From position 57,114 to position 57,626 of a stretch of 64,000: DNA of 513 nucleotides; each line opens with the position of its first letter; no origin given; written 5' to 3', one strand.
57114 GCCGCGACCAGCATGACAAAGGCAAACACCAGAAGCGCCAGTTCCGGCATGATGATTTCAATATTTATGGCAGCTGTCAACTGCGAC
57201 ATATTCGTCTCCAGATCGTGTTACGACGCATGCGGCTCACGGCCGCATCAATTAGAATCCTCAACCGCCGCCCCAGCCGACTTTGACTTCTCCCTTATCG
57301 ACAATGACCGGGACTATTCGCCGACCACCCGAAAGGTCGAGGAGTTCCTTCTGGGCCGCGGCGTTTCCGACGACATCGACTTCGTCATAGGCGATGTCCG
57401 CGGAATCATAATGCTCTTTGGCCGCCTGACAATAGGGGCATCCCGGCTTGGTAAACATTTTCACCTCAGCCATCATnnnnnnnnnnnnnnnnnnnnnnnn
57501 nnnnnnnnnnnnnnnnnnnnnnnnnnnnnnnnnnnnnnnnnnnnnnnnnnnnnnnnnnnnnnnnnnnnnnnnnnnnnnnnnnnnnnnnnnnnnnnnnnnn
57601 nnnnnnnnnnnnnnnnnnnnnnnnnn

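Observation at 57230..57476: Glutaredoxin-like gene embedded in the nuo operon with an in-frame TGA, two more codons, TAA and a SECIS-like hairpin: candidate C-terminal selenocysteine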

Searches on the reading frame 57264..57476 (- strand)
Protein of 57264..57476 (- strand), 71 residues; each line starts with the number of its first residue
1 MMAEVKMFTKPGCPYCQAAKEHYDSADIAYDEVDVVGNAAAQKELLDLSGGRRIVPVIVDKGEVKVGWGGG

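Call 7: search_protein_families(library=ncbifam, proteins=[window:57264-57476:-], max_evalue=0.01)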
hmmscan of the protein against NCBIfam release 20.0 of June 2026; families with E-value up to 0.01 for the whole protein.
seq(71 aa): 18 families
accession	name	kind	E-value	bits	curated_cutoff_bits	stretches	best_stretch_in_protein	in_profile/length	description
NF041212.1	Uxx_star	subfamily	6.6e-29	100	66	1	5-71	1-67/70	Uxx-star family glutaredoxin-like (seleno)protein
NF041211.1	gluta_UXX_star_2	equivalog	5e-20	71.3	100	1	7-70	3-66/71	UXX-star (seleno)protein family 2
NF045501.1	HUGP_GUXX-star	exception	2.4e-19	69.8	325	1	4-71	166-233/236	HUGP/GUXX-star fusion selenoprotein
NF047338.1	gluta_UXX_star_3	exception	4.3e-19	68.3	97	1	5-71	1-67/70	UXX-star (seleno)protein family 3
NF041114.2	gluta_UXX_star_1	equivalog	6.4e-19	68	72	1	6-70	2-66/70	UXX-star selenoprotein family 1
TIGR02196.1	GlrX_YruB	hypoth_equivalog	1.1e-14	54.6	88.55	1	5-68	2-64/74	glutaredoxin-like protein, YruB-family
TIGR02181.1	GRX_bact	equivalog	4.9e-12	45.9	90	1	5-59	1-55/80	glutaredoxin 3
NF007923.0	PRK10638.1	equivalog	4.8e-11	42.6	129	1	2-59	1-57/83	glutaredoxin 3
TIGR02200.1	GlrX_actino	hypoth_equivalog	7.3e-10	39.1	89.5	1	5-60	2-58/77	mycoredoxin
TIGR02190.1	GlrX-dom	hypoth_equivalog_domain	2.2e-09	37.1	99.3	1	4-60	9-63/79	glutaredoxin-family domain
TIGR02194.1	GlrX_NrdH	subfamily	6.1e-08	32.8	85.75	1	5-64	1-59/72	glutaredoxin-like protein NrdH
TIGR02180.1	GRX_euk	equivalog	2.5e-06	27.6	87.25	1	5-59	1-59/84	glutaredoxin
TIGR00411.1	redox_disulf_1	equivalog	2.9e-05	24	92.75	1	4-65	2-64/82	MJ0307 family thioredoxin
NF002459.0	PRK01655.1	subfamily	0.00014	21.9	123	1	5-47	2-44/132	transcriptional regulator Spx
NF008401.0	PRK11200.1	equivalog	0.0003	20.9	84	1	5-49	3-52/87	GrxA family glutaredoxin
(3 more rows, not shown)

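Call 12: find_encoding_contigs(protein=window:57264-57476:-, flank=10000, max_places=10)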
Protein window:57264-57476:- (71 aa): 1 contig read that carries it; 1 place shown.
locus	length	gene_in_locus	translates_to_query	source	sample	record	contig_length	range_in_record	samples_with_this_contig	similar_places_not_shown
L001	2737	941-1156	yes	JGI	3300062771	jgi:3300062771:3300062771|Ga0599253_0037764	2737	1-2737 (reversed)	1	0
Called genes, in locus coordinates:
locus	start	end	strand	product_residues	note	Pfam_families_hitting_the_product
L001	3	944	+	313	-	PF00361:Proton_antipo_M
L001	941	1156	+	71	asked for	PF00462:Glutaredoxin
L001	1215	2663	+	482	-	PF00361:Proton_antipo_M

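Call 13: find_homologous_proteins(query=window:57264-57476:-, max_evalue=0.00001)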
Query seq(71 aa) (71 aa): 29 proteins with E <= 0.00001 among 30 candidates.
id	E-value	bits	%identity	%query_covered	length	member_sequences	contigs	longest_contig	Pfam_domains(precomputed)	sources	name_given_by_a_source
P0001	7.4e-40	151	99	100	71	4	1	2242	PF00462.31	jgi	jgi:glutaredoxin 3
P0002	5.3e-35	136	87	99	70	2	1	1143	PF00462.31,PF13417.13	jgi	jgi:glutaredoxin 3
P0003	5.7e-30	120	77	100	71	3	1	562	PF00462.31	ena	-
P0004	6.1e-30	120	77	99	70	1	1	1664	PF00462.31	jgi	-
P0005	8.4e-28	113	73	99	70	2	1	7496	PF00462.31,PF13417.13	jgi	-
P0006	6.4e-27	110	70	99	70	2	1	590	PF00462.31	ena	-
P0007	1.9e-26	109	70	99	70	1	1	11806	PF00462.31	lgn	-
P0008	2.3e-26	109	70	99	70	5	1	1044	PF00462.31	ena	-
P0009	3.2e-26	108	67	99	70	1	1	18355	PF00462.31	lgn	-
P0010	3.2e-26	108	69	99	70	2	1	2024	PF00462.31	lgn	-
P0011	8.1e-26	107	67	99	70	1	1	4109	PF00462.31,PF13417.13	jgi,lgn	-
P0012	1.3e-25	106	66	99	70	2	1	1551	PF00462.31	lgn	-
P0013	1.6e-25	106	67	99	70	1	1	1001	PF00462.31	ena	-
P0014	1.6e-25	106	67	99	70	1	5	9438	PF00462.31,PF13417.13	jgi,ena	-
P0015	2.5e-25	105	66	99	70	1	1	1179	PF00462.31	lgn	-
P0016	4.2e-25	105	65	97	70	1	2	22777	PF00462.31,PF13417.13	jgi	jgi:glutaredoxin 3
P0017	8.2e-25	104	64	99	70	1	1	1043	PF00462.31,PF13417.13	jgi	jgi:glutaredoxin 3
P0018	1.2e-24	103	64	99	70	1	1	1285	PF00462.31,PF13417.13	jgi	jgi:glutaredoxin 3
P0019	1.2e-24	103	66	99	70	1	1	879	PF00462.31,PF13417.13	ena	-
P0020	2.3e-24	102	64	99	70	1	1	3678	PF00462.31,PF05768.21,PF13417.13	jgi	jgi:glutaredoxin 3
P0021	3.1e-24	102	64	99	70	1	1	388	PF00462.31,PF13417.13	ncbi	-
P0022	3.3e-24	102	69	92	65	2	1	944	PF00462.31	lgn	-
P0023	5.0e-24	101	61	99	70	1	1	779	PF00462.31,PF13417.13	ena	-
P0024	3.2e-23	99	60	99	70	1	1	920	PF00462.31,PF13417.13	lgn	-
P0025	8.3e-23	97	62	97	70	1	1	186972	PF00462.31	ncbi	ncbi:MAG: glutaredoxin family protein [Candidatus Zixiibacteriota bacterium]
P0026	9.4e-20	88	60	99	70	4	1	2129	PF00462.31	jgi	jgi:glutaredoxin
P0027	1.1e-17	81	57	94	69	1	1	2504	PF00462.31,PF13417.13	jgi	jgi:glutaredoxin 3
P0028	1.0e-16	78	53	99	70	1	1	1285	PF00462.31,PF13417.13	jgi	jgi:glutaredoxin 3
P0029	6.9e-16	76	57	94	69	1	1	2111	PF00462.31,PF05768.21,PF13417.13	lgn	-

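Call 15: find_related_loci(query=window:57264-57476:-, collection=genome_contigs, flank=10000)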
Query seq(71 aa) (71 aa) in genome_contigs; peptide patterns used: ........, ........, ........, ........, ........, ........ (x = any residue, [..] = any of these).
599 stretches matched a pattern (row limit reached: there are more); 3 encode a relative of the query (tblastn E <= 1e-3); 3 distinct loci.
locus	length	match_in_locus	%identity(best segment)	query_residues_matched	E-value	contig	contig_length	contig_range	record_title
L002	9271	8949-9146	58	1-66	1e-23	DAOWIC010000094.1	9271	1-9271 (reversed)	MAG TPA_asm: Calditrichota bacterium isolate CSMAG_2033 CSMAG_2033_k141_432095_length_9271_cov_15.9639, whole genome sho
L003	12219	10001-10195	57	2-66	1e-22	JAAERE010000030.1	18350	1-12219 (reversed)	MAG: bacterium isolate Gpa_37 GpaG_CONTIG167867, whole genome shotgun sequence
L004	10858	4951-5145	46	2-66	2e-20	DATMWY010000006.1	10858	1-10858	MAG TPA_asm: Candidatus Deferrimicrobium sp. isolate SMAG_U13106 k141_145968, whole genome shotgun sequence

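Call 17: find_related_loci(query=A1, collection=metagenome_contigs, flank=6000)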
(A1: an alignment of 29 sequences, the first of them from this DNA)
Query A1 (71 aa) in metagenome_contigs; peptide patterns used: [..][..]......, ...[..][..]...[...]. (x = any residue, [..] = any of these).
600 stretches matched a pattern (row limit reached: there are more); 509 encode a relative of the query (tblastn E <= 1e-3); the best 80 are kept; 80 distinct loci.
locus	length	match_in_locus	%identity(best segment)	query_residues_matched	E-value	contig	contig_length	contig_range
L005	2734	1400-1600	66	2-68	4e-29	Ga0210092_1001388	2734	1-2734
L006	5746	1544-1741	62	1-66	3e-25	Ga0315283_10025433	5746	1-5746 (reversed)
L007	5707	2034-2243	57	2-71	2e-22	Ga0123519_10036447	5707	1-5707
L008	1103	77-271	54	2-66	4e-22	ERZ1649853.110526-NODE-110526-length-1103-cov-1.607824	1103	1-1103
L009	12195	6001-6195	54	2-66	8e-22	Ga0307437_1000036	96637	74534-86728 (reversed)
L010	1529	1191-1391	52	2-68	2e-20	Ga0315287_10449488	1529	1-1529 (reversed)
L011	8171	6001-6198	52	5-69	5e-20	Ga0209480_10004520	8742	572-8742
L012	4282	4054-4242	54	2-64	5e-20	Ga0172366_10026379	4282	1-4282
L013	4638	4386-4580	49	2-66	7e-20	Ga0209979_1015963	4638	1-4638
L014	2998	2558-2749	50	7-69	2e-19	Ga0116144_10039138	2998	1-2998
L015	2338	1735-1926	50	7-69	3e-19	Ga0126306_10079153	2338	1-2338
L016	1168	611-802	48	7-69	5e-19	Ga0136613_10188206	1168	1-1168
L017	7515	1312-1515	47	4-71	1e-18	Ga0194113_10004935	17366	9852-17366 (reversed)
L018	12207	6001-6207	43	2-69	9e-19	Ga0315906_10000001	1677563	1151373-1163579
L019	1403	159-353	48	1-65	2e-18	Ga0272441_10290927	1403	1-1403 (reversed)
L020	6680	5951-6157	48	2-70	2e-18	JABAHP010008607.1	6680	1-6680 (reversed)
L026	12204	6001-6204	47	4-70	3e-18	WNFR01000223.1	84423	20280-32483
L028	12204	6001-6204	49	5-71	3e-18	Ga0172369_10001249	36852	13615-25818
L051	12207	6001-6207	50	1-70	2e-17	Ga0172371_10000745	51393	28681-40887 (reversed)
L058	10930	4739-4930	47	7-69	2e-17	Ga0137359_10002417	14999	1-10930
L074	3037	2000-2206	46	2-70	4e-17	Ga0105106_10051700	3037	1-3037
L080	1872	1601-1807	43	2-70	6e-17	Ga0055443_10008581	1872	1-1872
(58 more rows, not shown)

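Call 58: search_protein_families(library=pfam, proteins=[L026:6206-6646:+, L026:5088-5843:-, L018:6299-8791:+, L018:5664-5984:+, L058:5094-7223:+, L051:6249-6866:+, L028:3080-5998:+, L007:260-2014:+, L007:2298-3326:+, L020:3589-5496:+], max_evalue=0.00001)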
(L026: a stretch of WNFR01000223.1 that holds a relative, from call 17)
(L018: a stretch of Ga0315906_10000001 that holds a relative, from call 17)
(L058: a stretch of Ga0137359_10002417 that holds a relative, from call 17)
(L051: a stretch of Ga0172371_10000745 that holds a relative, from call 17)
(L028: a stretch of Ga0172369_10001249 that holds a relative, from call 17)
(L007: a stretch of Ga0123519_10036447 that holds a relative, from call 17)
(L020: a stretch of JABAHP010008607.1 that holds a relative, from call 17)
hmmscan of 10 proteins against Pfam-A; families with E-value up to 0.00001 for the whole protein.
L026:6206-6646:+ (146 aa): 0 families

L026:5088-5843:- (251 aa): 1 family
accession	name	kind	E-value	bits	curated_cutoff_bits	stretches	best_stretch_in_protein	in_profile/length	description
PF06026.20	Rib_5-P_isom_A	-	8.1e-60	201.8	26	1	75-242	2-172/173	Ribose 5-phosphate isomerase A (phosphoriboisomerase A)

L018:6299-8791:+ (830 aa): 11 families
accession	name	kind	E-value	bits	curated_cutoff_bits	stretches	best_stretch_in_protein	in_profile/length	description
PF00069.31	Pkinase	-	1.1e-49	169.7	31.7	1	38-292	2-253/263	Protein kinase domain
PF07714.23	PK_Tyr_Ser-Thr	-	1.2e-35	123.5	23.1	1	39-292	3-250/258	Protein tyrosine and serine/threonine kinase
PF14559.12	TPR_19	-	1.6e-13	51.2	25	0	574-631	4-60/68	Tetratricopeptide repeat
PF13414.12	TPR_11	-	9e-11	41.7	26.8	0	534-563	9-38/42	TPR repeat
PF13432.12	TPR_16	-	9.8e-11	42.3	32.7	0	744-798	9-62/65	Tetratricopeptide repeat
PF13428.12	TPR_14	-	1.1e-08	35.3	23.5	0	672-703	9-40/44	Tetratricopeptide repeat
PF01636.29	APH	-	3.1e-08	34.1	23.2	0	144-182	158-198/239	Phosphotransferase enzyme family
PF07719.23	TPR_2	-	3.6e-08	33.3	27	0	630-661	2-33/34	Tetratricopeptide repeat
PF03109.22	ABC1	-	9.9e-08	31.8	22.9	0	111-185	144-218/244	ABC1 atypical kinase-like domain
PF13181.12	TPR_8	-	2e-06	27.9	25.7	0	769-796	3-30/34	Tetratricopeptide repeat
PF23914.1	TPR_CcmH_CycH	-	6.5e-06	26.5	42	0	671-751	57-140/158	Cytochrome c-type biogenesis protein H TPR domain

L018:5664-5984:+ (106 aa): 1 family
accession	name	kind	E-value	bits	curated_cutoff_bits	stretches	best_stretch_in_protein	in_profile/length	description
PF00581.25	Rhodanese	-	4.4e-17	62.8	22.2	1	5-98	1-102/102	Rhodanese-like domain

L058:5094-7223:+ (709 aa): 2 families
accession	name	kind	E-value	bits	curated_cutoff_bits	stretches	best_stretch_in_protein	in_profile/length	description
PF02897.21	Peptidase_S9_N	-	1.8e-109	366.7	24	1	36-431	2-413/414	Prolyl oligopeptidase, N-terminal beta-propeller domain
PF00326.27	Peptidase_S9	-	1.6e-70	237.4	22.6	1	492-707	3-212/213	Prolyl oligopeptidase family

L051:6249-6866:+ (205 aa): 5 families
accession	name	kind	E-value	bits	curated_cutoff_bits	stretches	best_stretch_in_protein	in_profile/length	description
PF00578.27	AhpC-TSA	-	2e-22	79.9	26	1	40-159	3-122/124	AhpC/TSA family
PF08534.16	Redoxin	-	9.7e-19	68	26.6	1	40-172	4-145/148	Redoxin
PF00085.26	Thioredoxin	-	5.9e-11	42.7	23.5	1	53-105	6-60/103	Thioredoxin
PF13098.12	Thioredoxin_2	-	1.9e-06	28.6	27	1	62-174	4-103/104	Thioredoxin-like domain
PF13905.12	Thioredoxin_8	-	7.3e-06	26.7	27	0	63-158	1-94/94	Thioredoxin-like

L028:3080-5998:+ (972 aa): 9 families
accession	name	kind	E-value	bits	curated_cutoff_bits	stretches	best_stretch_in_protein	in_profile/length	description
PF14417.12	MEDS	-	4.5e-51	173.3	29.8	1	77-237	1-161/161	MEDS: MEthanogen/methylotroph, DcmR Sensory domain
PF08448.16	PAS_4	-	5.1e-25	88.3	23.1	2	295-400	1-110/110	PAS fold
PF13426.13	PAS_9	-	5.7e-22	78.4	27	2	601-700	2-102/103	PAS domain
PF00989.32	PAS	-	1.4e-21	77.1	22.6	2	593-699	4-113/113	PAS fold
PF02518.31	HATPase_c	-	3.4e-18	66.5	26.4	1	844-950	3-107/111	Histidine kinase-, DNA gyrase B-, and HSP90-like ATPase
PF00512.31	HisKA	-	9.1e-14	51.7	26.9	1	734-801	2-66/66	His Kinase A (phospho-acceptor) domain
PF13188.13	PAS_8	-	3.2e-11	43.1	21.8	0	292-331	4-44/65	PAS domain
PF08447.18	PAS_3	-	2.1e-07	31.6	25.6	0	613-691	2-84/89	PAS fold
PF24820.1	Diguanyl_cycl_sensor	-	7.9e-06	26.2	28.1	0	595-658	1-63/109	Diguanylate cyclase-like sensor domain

L007:260-2014:+ (584 aa): 3 families
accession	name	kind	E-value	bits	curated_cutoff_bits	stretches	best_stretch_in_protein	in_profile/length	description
PF00152.25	tRNA-synt_2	-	1e-118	396.3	25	1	123-555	2-307/308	tRNA synthetases class II (D, K and N)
PF02938.19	GAD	-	4e-22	78.7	23.4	1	315-403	6-95/95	GAD domain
PF01336.31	tRNA_anti-codon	-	1.2e-19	70.5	27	1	21-105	2-75/75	OB-fold nucleic acid binding domain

L007:2298-3326:+ (342 aa): 4 families
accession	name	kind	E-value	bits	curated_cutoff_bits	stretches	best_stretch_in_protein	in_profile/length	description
PF00248.27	Aldo_ket_red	-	8.6e-33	114.1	24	1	24-196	14-199/291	Aldo/keto reductase family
PF13534.11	Fer4_17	-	4.1e-08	34.1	22.2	1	254-318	1-61/61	4Fe-4S dicluster domain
PF13187.11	Fer4_9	-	2.4e-06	27.9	27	1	255-316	2-50/52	4Fe-4S dicluster domain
PF13183.11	Fer4_8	-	7.6e-06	26.8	27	0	254-317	4-68/68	4Fe-4S dicluster domain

L020:3589-5496:+ (635 aa): 6 families
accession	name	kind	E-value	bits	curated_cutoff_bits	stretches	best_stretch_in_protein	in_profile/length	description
PF00009.33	GTP_EFTU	-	8e-36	123.8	26.5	1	2-167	4-186/188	Elongation factor Tu GTP binding domain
PF09107.17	SelB-wing_3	-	2.4e-21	75.4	23.2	1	589-634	2-47/47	Elongation factor SelB, winged helix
PF25461.1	Beta-barrel_SelB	-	3.7e-17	62.8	27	1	280-357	9-78/80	Selenocysteine-specific elongation factor, beta-barrel domain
PF09106.17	SelB-wing_2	-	1.6e-14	54.1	22.3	1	454-511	2-56/57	Elongation factor SelB, winged helix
PF03144.31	GTP_EFTU_D2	-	8.7e-14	52.2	30.3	1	193-260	1-73/73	Elongation factor Tu domain 2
PF01926.29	MMR_HSR1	-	8.3e-06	26.3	21.9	0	4-100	2-100/113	50S ribosome-binding GTPase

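Call 73: predict_structure(alignment_id=A1)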
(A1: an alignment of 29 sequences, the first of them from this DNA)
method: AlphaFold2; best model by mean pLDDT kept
length: 71 residues; sequences in the alignment: 29
mean_pLDDT: 92.2   pTM: 0.81
mean pLDDT of the five models: 92.2, 91.5, 89.5, 88.4, 79.3
residues with pLDDT >= 90: 61; 70-90: 6; 50-70: 3; < 50: 1
segments of 3 or more residues with pLDDT < 50: none
pLDDT, mean of each block of 10 residues (from residue 1): 86 95 95 96 96 94 87 39
secondary structure, 60 per line:
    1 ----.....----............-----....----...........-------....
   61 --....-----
elements in order: E5-9 H14-25 E31-34 H39-49 E57-60 E63-66

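Call 75: fold_search(model_id=the predicted structure, library=pdb)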
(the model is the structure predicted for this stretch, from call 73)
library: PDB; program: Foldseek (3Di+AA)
matches with E <= 10: 1091; with E <= 0.001: 40
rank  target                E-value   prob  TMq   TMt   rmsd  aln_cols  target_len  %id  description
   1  3zit_A                6.4e-05  1.00  0.80  0.77   1.7        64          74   34  Crystal structure of the thioredoxin-like protein BC3987 mutant T8A (released 2013-01-23)
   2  3zit_B                8.4e-05  1.00  0.81  0.74   2.1        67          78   34  Crystal structure of the thioredoxin-like protein BC3987 mutant T8A (released 2013-01-23)
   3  3zij_A                1.2e-04  1.00  0.81  0.77   2.0        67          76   36  Crystal structure of the thioredoxin-like protein BC3987 (released 2013-01-23)
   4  7c10_B                1.2e-04  1.00  0.78  0.76   1.6        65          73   35  Dithiol cGrx1 (released 2020-11-18)
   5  3ic4                  1.3e-04  1.00  0.82  0.64   1.8        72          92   22  The crystal structure of the glutaredoxin(grx-1) from Archaeoglobus fulgidus (released 2009-08-18)
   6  3grx_MODEL_1_A        1.4e-04  1.00  0.78  0.68   1.5        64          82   34  NMR STRUCTURE OF ESCHERICHIA COLI GLUTAREDOXIN 3-GLUTATHIONE MIXED DISULFIDE COMPLEX, 20 STRUCTURES (released 1999-03-30)
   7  1nm3_B                1.4e-04  1.00  0.77  0.25   2.6        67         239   30  Crystal structure of Heamophilus influenza hybrid-Prx5 (released 2003-03-25)
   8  3zij_B                1.5e-04  1.00  0.80  0.78   1.7        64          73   36  Crystal structure of the thioredoxin-like protein BC3987 (released 2013-01-23)
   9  7c12_A                1.5e-04  1.00  0.78  0.76   1.6        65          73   34  beta1 domain-swapped structure of monothiol cGrx1(C16S) (released 2020-11-18)
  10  4mja                  1.7e-04  1.00  0.80  0.59   2.2        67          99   21  Synechocystis sp. PCC 6803 glutaredoxin A-A75I (released 2013-12-04)
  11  4mje                  1.9e-04  1.00  0.80  0.59   2.2        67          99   21  Synechocystis sp. PCC 6803 glutaredoxin A-R27L (released 2013-12-04)
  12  5kqa                  1.9e-04  1.00  0.77  0.52   1.9        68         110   26  Crystal structure of buckwheat glutaredoxin-glutathione complex (released 2017-07-05)
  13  5zvl_B                1.9e-04  1.00  0.76  0.52   2.1        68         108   24  Crystal Structure of Wheat Glutarredoxin (released 2019-03-13)
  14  7c10_A                2.2e-04  1.00  0.78  0.74   1.8        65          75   37  Dithiol cGrx1 (released 2020-11-18)
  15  4tr1_B                2.3e-04  1.00  0.78  0.62   2.1        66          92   27  Crystal structure of GSH-bound cGrx2/C15S (released 2014-10-01)
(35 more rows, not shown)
